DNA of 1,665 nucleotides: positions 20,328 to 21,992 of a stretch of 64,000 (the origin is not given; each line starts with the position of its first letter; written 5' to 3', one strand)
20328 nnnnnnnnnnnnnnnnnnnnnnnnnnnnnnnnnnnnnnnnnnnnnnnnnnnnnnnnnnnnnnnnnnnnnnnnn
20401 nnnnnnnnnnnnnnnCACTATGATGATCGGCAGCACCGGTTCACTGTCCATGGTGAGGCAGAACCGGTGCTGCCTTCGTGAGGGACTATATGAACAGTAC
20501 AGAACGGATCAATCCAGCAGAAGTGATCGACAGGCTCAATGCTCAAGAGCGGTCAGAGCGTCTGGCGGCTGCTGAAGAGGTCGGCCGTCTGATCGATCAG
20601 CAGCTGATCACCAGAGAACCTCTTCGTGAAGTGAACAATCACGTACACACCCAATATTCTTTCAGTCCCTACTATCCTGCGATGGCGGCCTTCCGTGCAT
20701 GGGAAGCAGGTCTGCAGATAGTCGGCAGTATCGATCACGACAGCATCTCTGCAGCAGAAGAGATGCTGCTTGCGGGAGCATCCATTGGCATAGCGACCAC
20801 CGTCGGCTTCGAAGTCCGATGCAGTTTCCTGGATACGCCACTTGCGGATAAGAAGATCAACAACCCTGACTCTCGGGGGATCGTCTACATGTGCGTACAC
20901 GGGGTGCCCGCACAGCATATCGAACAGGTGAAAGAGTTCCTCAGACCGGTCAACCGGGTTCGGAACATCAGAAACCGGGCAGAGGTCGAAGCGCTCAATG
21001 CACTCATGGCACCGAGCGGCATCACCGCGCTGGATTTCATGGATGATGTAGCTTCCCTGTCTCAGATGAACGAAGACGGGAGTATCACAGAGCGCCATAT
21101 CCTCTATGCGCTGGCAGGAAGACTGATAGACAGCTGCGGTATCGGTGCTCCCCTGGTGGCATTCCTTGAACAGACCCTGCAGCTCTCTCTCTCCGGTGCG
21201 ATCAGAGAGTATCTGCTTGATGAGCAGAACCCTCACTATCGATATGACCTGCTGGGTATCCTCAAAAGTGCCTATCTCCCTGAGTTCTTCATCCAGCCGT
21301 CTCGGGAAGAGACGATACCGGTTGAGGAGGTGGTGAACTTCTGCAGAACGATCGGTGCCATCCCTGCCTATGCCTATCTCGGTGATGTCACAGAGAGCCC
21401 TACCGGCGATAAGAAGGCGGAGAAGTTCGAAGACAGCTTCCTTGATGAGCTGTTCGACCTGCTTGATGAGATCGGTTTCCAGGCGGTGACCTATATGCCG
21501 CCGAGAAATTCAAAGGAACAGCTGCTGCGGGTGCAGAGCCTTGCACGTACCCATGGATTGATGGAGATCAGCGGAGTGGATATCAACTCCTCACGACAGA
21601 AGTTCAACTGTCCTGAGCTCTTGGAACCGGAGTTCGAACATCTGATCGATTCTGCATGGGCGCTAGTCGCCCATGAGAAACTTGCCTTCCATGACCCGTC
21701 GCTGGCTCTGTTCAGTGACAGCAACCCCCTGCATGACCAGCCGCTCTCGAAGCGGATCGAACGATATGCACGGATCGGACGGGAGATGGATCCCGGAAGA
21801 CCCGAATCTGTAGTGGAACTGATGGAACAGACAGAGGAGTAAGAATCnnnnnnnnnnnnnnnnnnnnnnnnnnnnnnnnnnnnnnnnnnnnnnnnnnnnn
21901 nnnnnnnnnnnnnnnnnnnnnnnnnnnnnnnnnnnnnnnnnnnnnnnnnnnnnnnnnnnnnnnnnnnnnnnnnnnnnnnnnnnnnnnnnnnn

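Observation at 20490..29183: Rhamnose cluster with split RhaE aldolase / SDR and an embedded PHP phosphoesterase, downstream of a 2-oxoacid dehydrogenase complex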

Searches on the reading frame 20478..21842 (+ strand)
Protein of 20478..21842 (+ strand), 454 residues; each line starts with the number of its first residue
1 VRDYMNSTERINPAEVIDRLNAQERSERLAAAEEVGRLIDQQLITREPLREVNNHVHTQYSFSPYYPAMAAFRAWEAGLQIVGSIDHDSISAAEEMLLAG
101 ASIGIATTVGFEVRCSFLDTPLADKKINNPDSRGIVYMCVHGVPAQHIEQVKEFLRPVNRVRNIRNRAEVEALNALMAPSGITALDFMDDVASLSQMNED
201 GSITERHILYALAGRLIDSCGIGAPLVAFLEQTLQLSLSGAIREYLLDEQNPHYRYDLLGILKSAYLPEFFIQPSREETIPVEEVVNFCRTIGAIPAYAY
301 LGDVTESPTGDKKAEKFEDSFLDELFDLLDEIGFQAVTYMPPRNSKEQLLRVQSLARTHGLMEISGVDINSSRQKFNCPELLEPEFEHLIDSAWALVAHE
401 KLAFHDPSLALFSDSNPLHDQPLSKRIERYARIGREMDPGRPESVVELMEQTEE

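Call 3: search_protein_families(library=pfam, proteins=[window:20478-21842:+])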
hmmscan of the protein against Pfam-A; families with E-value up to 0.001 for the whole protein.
window:20478-21842:+ (454 aa): 0 families

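Call 5: search_protein_families(library=ncbifam, proteins=[window:20478-21842:+], max_evalue=0.01)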
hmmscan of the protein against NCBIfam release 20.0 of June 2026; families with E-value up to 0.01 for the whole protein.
window:20478-21842:+ (454 aa): 1 family
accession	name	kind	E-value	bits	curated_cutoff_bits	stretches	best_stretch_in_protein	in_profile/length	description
NF041577.1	nside_bi_sphtase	equivalog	0.00013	21.2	400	1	51-119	3-71/276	3',5'-nucleoside bisphosphate phosphatase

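Call 7: find_encoding_contigs(protein=window:20478-21842:+, flank=10000, max_places=6)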
Protein window:20478-21842:+ (454 aa): no gene with exactly this product is on record in the collection.
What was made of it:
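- Tried and rejected: An exact look-up of the window's PHP protein found nothing (call 7).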

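Call 8: find_homologous_proteins(query=window:20478-21842:+)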
Query window:20478-21842:+ (454 aa): 7252 proteins with E <= 0.001 among 8000 candidates; the best 120 are listed.
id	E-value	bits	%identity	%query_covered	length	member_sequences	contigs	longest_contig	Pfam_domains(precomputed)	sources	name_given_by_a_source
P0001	4.7e-291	983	98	99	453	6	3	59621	-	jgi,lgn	jgi:hypothetical protein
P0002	1.2e-215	734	73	97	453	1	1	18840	-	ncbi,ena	-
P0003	2.2e-211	720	71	99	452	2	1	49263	-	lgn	-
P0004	2.9e-207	707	73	96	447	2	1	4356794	-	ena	-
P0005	1.0e-203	695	72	97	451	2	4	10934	-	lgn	-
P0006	2.3e-194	664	70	96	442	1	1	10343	-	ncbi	-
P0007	9.4e-194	662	70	96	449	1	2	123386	-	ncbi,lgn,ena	-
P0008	2.2e-193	661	71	93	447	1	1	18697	-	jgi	jgi:hypothetical protein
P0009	6.0e-192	656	68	93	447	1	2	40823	-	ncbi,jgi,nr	ncbi:MAG: PHP domain-containing protein [Bacteroidetes bacterium]|nr:PHP domain-containing protein [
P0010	2.8e-191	654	69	94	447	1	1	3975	-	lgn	-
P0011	3.0e-191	654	67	96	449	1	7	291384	-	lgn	-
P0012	8.7e-190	649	68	93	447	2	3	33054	-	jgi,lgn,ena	-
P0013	9.5e-188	643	67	97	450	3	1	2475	-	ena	-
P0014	8.9e-187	639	67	93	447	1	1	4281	-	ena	-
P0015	1.8e-186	638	67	93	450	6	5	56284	-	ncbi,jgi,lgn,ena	-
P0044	2.2e-168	579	62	94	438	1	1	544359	-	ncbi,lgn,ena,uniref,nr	ncbi:PHP domain-containing protein [uncultured Sphaerochaeta sp.]|uniref:PHP domain-containing prote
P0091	1.1e-162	560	56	98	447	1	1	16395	PF02811.27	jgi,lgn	jgi:predicted metal-dependent phosphoesterase TrpH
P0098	9.3e-162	557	62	92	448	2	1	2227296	-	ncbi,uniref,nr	ncbi:histidinol-phosphatase [Parasphaerochaeta coccoides]|uniref:PHP domain protein n=1 Tax=Paraspha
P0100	1.5e-161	556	56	96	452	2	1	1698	PF02811.27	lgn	-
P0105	2.7e-161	555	57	97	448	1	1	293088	-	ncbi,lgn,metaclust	metaclust:status=active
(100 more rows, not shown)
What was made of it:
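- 20478..21842 (+): PHP-fold metal-dependent (phospho)esterase-like protein with unknown substrate. More than 7000 homologues (call 8).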

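Call 9: find_encoding_contigs(protein=P0098, flank=10000, max_places=2)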
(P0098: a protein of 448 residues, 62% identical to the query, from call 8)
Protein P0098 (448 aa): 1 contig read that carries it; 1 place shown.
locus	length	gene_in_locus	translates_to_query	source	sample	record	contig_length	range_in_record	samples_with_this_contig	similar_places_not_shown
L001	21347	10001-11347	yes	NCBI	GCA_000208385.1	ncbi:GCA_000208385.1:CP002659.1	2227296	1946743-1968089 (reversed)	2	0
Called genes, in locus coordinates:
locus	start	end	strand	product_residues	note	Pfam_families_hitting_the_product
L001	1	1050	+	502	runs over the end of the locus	PF00005:ABC_tran, PF13304:AAA_21 (faint), PF00005:ABC_tran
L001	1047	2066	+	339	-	PF02653:BPD_transp_2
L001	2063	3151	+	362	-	PF02653:BPD_transp_2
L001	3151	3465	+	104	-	PF05336:rhaM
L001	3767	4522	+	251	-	PF08220:HTH_DeoR, PF08279:HTH_11, PF00455:DeoRC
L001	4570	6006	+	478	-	PF00364:Biotin_lipoyl, PF02817:E3_binding, PF00198:2-oxoacid_dh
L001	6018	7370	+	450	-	PF01134:GIDA (faint), PF01262:AlaDh_PNT_C (faint), PF01494:FAD_binding_3 (faint), PF07992:Pyr_redox_2, PF12831:FAD_oxidored, PF13738:Pyr_redox_3, PF00070:Pyr_redox, PF02852:Pyr_redox_dim, +2 more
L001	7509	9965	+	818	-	PF00676:E1_dh, PF02779:Transket_pyr, PF02780:Transketolase_C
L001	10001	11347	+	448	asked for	-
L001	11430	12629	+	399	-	PF23441:SDR (weak), PF00106:adh_short, PF08659:KR (weak), PF13561:adh_short_C2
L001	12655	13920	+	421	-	PF08240:ADH_N, PF00107:ADH_zinc_N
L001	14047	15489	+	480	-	PF00370:FGGY_N, PF02782:FGGY_C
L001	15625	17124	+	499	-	PF02463:SMC_N (weak), PF00005:ABC_tran, PF13304:AAA_21 (faint), PF00005:ABC_tran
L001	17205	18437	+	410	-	PF02653:BPD_transp_2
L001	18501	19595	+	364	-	PF13407:Peripla_BP_4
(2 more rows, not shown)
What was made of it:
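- An Ldh gene lies downstream of the P. coccoides cluster (call 9).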

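Call 10: find_encoding_contigs(protein=P0004, flank=10000, max_places=2)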
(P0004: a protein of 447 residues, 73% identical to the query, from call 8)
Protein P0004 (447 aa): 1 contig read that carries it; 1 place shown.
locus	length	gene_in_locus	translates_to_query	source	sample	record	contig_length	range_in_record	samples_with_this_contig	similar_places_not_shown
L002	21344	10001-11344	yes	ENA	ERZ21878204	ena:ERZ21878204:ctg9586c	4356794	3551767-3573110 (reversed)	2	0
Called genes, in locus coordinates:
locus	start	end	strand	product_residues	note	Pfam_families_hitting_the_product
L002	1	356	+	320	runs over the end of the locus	PF02743:dCache_1, PF22673:MCP-like_PDC_1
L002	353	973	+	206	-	PF02518:HATPase_c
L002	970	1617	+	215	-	PF00072:Response_reg, PF00196:GerE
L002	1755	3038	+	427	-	PF00375:SDF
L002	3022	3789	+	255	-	PF01177:Asp_Glu_race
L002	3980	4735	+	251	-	PF00392:GntR (weak), PF08220:HTH_DeoR, PF08279:HTH_11 (weak), PF00455:DeoRC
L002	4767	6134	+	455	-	PF00364:Biotin_lipoyl, PF25997:BSH_YhbJ (weak), PF02817:E3_binding, PF00198:2-oxoacid_dh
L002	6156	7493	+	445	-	PF00890:FAD_binding_2 (faint), PF01134:GIDA (faint), PF07992:Pyr_redox_2, PF12831:FAD_oxidored, PF13450:NAD_binding_8 (weak), PF13738:Pyr_redox_3, PF00070:Pyr_redox, PF02852:Pyr_redox_dim, +2 more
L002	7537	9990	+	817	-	PF00676:E1_dh, PF02779:Transket_pyr, PF02780:Transketolase_C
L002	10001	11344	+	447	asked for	-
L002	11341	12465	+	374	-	PF00106:adh_short, PF08659:KR (weak), PF13561:adh_short_C2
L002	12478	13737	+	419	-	PF08240:ADH_N, PF00107:ADH_zinc_N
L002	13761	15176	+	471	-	PF00370:FGGY_N, PF02782:FGGY_C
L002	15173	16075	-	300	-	PF02311:AraC_binding, PF12833:HTH_18, PF00165:HTH_AraC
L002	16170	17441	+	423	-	PF06134:RhaA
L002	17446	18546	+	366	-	PF00596:Aldolase_II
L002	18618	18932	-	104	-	PF02627:CMD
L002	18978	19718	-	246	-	PF00106:adh_short, PF01370:Epimerase (weak), PF13561:adh_short_C2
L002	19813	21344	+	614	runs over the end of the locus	PF18614:RNase_II_C_S1 (faint), PF23161:HTH_RNase_II, PF00773:RNB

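Call 11: find_encoding_contigs(protein=P0009, flank=10000, max_places=2)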
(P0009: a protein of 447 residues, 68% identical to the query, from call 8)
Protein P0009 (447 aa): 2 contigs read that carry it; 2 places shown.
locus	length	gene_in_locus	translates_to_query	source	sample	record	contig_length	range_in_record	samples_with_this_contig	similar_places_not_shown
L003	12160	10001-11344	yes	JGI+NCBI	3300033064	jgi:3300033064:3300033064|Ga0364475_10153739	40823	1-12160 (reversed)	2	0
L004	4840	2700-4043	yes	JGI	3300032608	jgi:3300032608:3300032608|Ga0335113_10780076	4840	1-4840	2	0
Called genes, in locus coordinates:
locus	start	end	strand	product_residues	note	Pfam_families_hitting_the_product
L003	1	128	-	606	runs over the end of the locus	PF07881:Fucose_iso_N1, PF07882:Fucose_iso_N2, PF02952:Fucose_iso_C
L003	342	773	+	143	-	PF05025:RbsD_FucU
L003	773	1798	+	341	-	PF00356:LacI, PF00532:Peripla_BP_1, PF13407:Peripla_BP_4, PF13377:Peripla_BP_3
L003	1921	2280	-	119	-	PF05534:HicB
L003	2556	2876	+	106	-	-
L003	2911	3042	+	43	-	-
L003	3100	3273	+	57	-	-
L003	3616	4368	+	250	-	PF08220:HTH_DeoR, PF08279:HTH_11, PF00455:DeoRC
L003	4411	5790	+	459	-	PF00364:Biotin_lipoyl, PF02817:E3_binding, PF00198:2-oxoacid_dh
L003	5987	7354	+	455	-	PF00890:FAD_binding_2 (faint), PF07992:Pyr_redox_2, PF12831:FAD_oxidored, PF13450:NAD_binding_8 (weak), PF13738:Pyr_redox_3, PF00070:Pyr_redox, PF02737:3HCDH_N (weak), PF02852:Pyr_redox_dim, +3 more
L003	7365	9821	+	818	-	PF00676:E1_dh, PF02779:Transket_pyr, PF02780:Transketolase_C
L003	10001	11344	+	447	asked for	-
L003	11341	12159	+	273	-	PF00106:adh_short, PF08659:KR (weak), PF13561:adh_short_C2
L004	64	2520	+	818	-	PF00676:E1_dh, PF02779:Transket_pyr, PF02780:Transketolase_C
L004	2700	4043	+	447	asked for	-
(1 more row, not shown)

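Call 17: search_solved_structures(query=window:20478-21842:+, max_evalue=1, show_alignments=2)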
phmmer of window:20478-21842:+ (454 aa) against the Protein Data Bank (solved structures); distinct sequences matched with E-value up to 1: 1.
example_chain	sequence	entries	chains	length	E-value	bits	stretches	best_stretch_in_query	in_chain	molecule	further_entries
3e0f_A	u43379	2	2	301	0.3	13.1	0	48-115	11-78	Putative Metal-dependent Phosphoesterase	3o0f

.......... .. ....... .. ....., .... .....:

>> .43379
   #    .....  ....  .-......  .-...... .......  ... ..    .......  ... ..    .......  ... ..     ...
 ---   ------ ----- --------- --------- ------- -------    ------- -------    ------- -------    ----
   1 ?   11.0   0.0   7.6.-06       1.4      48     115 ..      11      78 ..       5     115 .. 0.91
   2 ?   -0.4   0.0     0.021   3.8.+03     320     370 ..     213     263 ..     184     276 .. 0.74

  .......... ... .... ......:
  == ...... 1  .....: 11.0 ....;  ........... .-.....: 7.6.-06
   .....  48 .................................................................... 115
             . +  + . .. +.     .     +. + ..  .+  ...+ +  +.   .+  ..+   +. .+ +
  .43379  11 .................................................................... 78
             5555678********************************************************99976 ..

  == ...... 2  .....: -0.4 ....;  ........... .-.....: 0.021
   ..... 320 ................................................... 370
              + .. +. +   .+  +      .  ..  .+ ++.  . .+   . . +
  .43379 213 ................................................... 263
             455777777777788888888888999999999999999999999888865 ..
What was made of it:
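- Tried and rejected: A sequence search of PDB with PHP gave only a marginal hit (call 17).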

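Call 22: find_related_loci(query=A1, collection=genome_contigs, flank=10000)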
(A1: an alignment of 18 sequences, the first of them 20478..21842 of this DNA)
Query A1 (454 aa) in genome_contigs; peptide patterns used: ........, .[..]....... (x = any residue, [..] = any of these).
599 stretches matched a pattern (row limit reached: there are more); 571 encode a relative of the query (tblastn E <= 1e-3); the best 80 are kept; 80 distinct loci.
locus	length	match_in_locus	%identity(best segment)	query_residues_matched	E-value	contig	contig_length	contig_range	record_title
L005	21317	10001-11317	73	16-454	0e+0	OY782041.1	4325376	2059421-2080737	MAG: Spirochaetia bacterium isolate d8b3d310-4ac7-4817-9bde-c02243007ba8 genome assembly, chromosome: 1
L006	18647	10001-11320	73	15-454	0e+0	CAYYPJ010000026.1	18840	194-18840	MAG TPA_asm: uncultured Spirochaetales bacterium isolate SRP141559_co1_256 genome assembly, contig: NODE_1446_length_188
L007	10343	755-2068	69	16-453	0e+0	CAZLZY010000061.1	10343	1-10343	MAG TPA_asm: uncultured Spirochaetales bacterium isolate SRP191223_co2_296 genome assembly, contig: NODE_5556_length_103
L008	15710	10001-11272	67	16-439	0e+0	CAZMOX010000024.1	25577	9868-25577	MAG TPA_asm: uncultured Spirochaetales bacterium isolate binchicken_co9_203 genome assembly, contig: NODE_614_length_255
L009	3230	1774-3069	64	4-439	0e+0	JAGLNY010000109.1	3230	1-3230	MAG: Spirochaetales bacterium isolate RS_6_9 ROV157_6.bin.9.fa_109, whole genome shotgun sequence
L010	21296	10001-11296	66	13-439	0e+0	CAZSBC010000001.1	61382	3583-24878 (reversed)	MAG TPA_asm: uncultured Spirochaetales bacterium isolate SRP167671_co1_158 genome assembly, contig: NODE_508_length_6138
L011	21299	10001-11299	66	12-439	0e+0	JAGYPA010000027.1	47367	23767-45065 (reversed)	MAG: Spirochaetales bacterium isolate M55B182 27, whole genome shotgun sequence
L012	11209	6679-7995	62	13-451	1e-179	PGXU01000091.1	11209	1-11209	MAG: Spirochaetae bacterium HGW-Spirochaetae-4 bjp_ig2157_scaffold_1082, whole genome shotgun sequence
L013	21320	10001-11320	60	3-447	5e-175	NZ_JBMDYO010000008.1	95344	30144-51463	Pleomorphochaeta sp. DL1XJH-081 NODE_8_length_95344_cov_144.084531, whole genome shotgun sequence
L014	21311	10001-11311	60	15-451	5e-173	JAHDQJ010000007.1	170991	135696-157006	MAG: Spirochaetales bacterium isolate SM3-B16.1 k141_19834, whole genome shotgun sequence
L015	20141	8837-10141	61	18-452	8e-173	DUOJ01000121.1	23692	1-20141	MAG TPA_asm: Spirochaetales bacterium isolate AS08sgBPME_167 281336_AS08, whole genome shotgun sequence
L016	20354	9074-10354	62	20-447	6e-172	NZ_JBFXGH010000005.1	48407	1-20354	MAG: Sphaerochaeta sp. isolate CA_2019_TPIn_159 NODE_2296_length_48407_cov_8.197225_TPIn, whole genome shotgun sequence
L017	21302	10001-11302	61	19-452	5e-172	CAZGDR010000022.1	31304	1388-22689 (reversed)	MAG TPA_asm: uncultured Spirochaetaceae bacterium isolate binchicken_co88_620 genome assembly, contig: NODE_1736_length_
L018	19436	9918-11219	62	19-452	1e-171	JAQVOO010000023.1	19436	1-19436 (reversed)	MAG: Sphaerochaetaceae bacterium isolate STF1_182 NODE_7005_length_19436_cov_9.366668_Sandtown_F1, whole genome shotgun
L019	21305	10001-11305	60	18-452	1e-170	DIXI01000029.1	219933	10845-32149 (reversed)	MAG TPA_asm: Sphaerochaeta sp. UBA6084 UBA6084_contig_361, whole genome shotgun sequence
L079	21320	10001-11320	57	15-454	9e-159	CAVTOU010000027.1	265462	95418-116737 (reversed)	MAG: uncultured proteobacterium isolate MFD05942.bin.3.140 genome assembly, contig: contig_92924, whole genome shotgun s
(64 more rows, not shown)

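Call 27: find_encoding_contigs(protein=P0105, flank=10000, max_places=1)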
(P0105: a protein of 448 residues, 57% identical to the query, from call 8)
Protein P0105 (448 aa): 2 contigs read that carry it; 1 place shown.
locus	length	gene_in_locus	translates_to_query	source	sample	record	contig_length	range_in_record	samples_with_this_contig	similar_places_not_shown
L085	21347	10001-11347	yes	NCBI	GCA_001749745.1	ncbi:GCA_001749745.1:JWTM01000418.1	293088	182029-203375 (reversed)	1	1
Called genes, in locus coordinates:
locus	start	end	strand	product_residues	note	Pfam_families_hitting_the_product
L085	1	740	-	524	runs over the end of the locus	PF01704:UDPGP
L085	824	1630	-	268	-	PF09297:Zn_ribbon_NUD (faint), PF00293:NUDIX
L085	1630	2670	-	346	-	PF02685:Glucokinase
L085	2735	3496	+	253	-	-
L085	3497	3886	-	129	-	-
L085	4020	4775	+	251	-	PF00196:GerE (faint), PF01978:TrmB (weak), PF03965:Penicillinase_R (faint), PF08220:HTH_DeoR, PF08279:HTH_11, PF08280:HTH_Mga (faint), PF13412:HTH_24 (weak), PF00455:DeoRC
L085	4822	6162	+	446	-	PF00364:Biotin_lipoyl, PF25997:BSH_YhbJ, PF02817:E3_binding, PF00198:2-oxoacid_dh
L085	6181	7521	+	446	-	PF00890:FAD_binding_2 (weak), PF01134:GIDA (faint), PF07992:Pyr_redox_2, PF12831:FAD_oxidored (weak), PF13738:Pyr_redox_3, PF00070:Pyr_redox, PF02737:3HCDH_N (weak), PF02852:Pyr_redox_dim, +3 more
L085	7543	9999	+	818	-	PF00676:E1_dh, PF02779:Transket_pyr, PF02780:Transketolase_C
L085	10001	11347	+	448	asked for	-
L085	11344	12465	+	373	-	PF00106:adh_short, PF08659:KR (weak), PF23441:SDR (faint), PF13561:adh_short_C2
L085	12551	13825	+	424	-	PF08240:ADH_N, PF00107:ADH_zinc_N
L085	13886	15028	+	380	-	PF02353:CMAS, PF01728:FtsJ (weak), PF13489:Methyltransf_23, PF13847:Methyltransf_31, PF08241:Methyltransf_11, PF08242:Methyltransf_12, PF13649:Methyltransf_25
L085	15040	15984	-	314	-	PF02463:SMC_N (faint), PF13476:AAA_23 (weak), PF00005:ABC_tran, PF13175:AAA_15 (faint), PF13191:AAA_16, PF05729:NACHT (faint), PF13304:AAA_21 (faint), PF03459:TOBE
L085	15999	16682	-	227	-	PF00528:BPD_transp_1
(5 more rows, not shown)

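Call 28: find_encoding_contigs(protein=P0044, flank=10000, max_places=1)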
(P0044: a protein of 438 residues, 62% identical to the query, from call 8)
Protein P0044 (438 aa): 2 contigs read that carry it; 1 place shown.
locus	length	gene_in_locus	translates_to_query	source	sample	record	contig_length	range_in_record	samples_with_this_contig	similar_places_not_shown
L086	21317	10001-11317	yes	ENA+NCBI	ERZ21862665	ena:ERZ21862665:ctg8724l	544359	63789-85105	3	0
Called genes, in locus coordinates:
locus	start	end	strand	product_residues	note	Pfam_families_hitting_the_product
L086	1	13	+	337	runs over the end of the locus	PF00532:Peripla_BP_1 (weak), PF13407:Peripla_BP_4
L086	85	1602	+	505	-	PF00005:ABC_tran, PF13304:AAA_21 (faint), PF00005:ABC_tran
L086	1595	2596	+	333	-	PF02653:BPD_transp_2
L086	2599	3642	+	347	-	PF02653:BPD_transp_2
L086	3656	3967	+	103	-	PF05336:rhaM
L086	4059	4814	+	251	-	PF00392:GntR (faint), PF08220:HTH_DeoR, PF08279:HTH_11, PF00455:DeoRC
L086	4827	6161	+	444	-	PF00364:Biotin_lipoyl, PF02817:E3_binding, PF00198:2-oxoacid_dh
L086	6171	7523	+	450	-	PF00890:FAD_binding_2 (faint), PF01134:GIDA (faint), PF07992:Pyr_redox_2, PF12831:FAD_oxidored, PF13450:NAD_binding_8 (weak), PF13738:Pyr_redox_3, PF00070:Pyr_redox, PF02852:Pyr_redox_dim, +1 more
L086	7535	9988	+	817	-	PF00676:E1_dh, PF02779:Transket_pyr, PF02780:Transketolase_C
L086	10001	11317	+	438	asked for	-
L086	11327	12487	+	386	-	PF00106:adh_short, PF08659:KR, PF23441:SDR, PF13561:adh_short_C2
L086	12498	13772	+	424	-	PF08240:ADH_N, PF00107:ADH_zinc_N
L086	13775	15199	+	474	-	PF00370:FGGY_N, PF02782:FGGY_C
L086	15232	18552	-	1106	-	PF26921:DUF8276, PF12419:DUF3670, PF00176:SNF2-rel_dom, PF04851:ResIII, PF00271:Helicase_C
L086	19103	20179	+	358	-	PF00532:Peripla_BP_1 (weak), PF13407:Peripla_BP_4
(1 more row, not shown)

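Call 43: predict_structure(alignment_id=A1)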
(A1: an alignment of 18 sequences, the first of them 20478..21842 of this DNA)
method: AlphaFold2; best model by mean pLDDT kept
length: 454 residues; sequences in the alignment: 18
mean_pLDDT: 90.5   pTM: 0.89
mean pLDDT of the five models: 90.5, 90.2, 90.0, 88.7, 88.1
residues with pLDDT >= 90: 337; 70-90: 89; 50-70: 20; < 50: 8
segments of 3 or more residues with pLDDT < 50: 1-8
pLDDT, mean of each block of 10 residues (from residue 1): 46 91 96 97 94 91 92 96 94 96 97 94 85 89 97 94 95 97 95 77 89 96 97 91 93 90 91 91 98 96 66 74 96 95 83 96 87 83 90 97 95 95 96 94 88 77
secondary structure, 60 per line:
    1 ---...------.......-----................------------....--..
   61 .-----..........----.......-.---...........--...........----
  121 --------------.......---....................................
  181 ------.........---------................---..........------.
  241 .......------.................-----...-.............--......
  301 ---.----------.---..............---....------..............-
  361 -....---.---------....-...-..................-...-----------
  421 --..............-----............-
elements in order: H13-19 H25-40 E53-56 H67-76 E81-87 H93-103 E106-116 E135-141 H145-180 H187-195 H205-220 H224-233 H240-247 H254-270 H282-292 E295-300 H319-332 E336-339 H346-359 E362-365 H379-382 H388-405 H423-436 H442-453
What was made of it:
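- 20478..21842 (+): AlphaFold model with pLDDT 90.5 (call 43).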
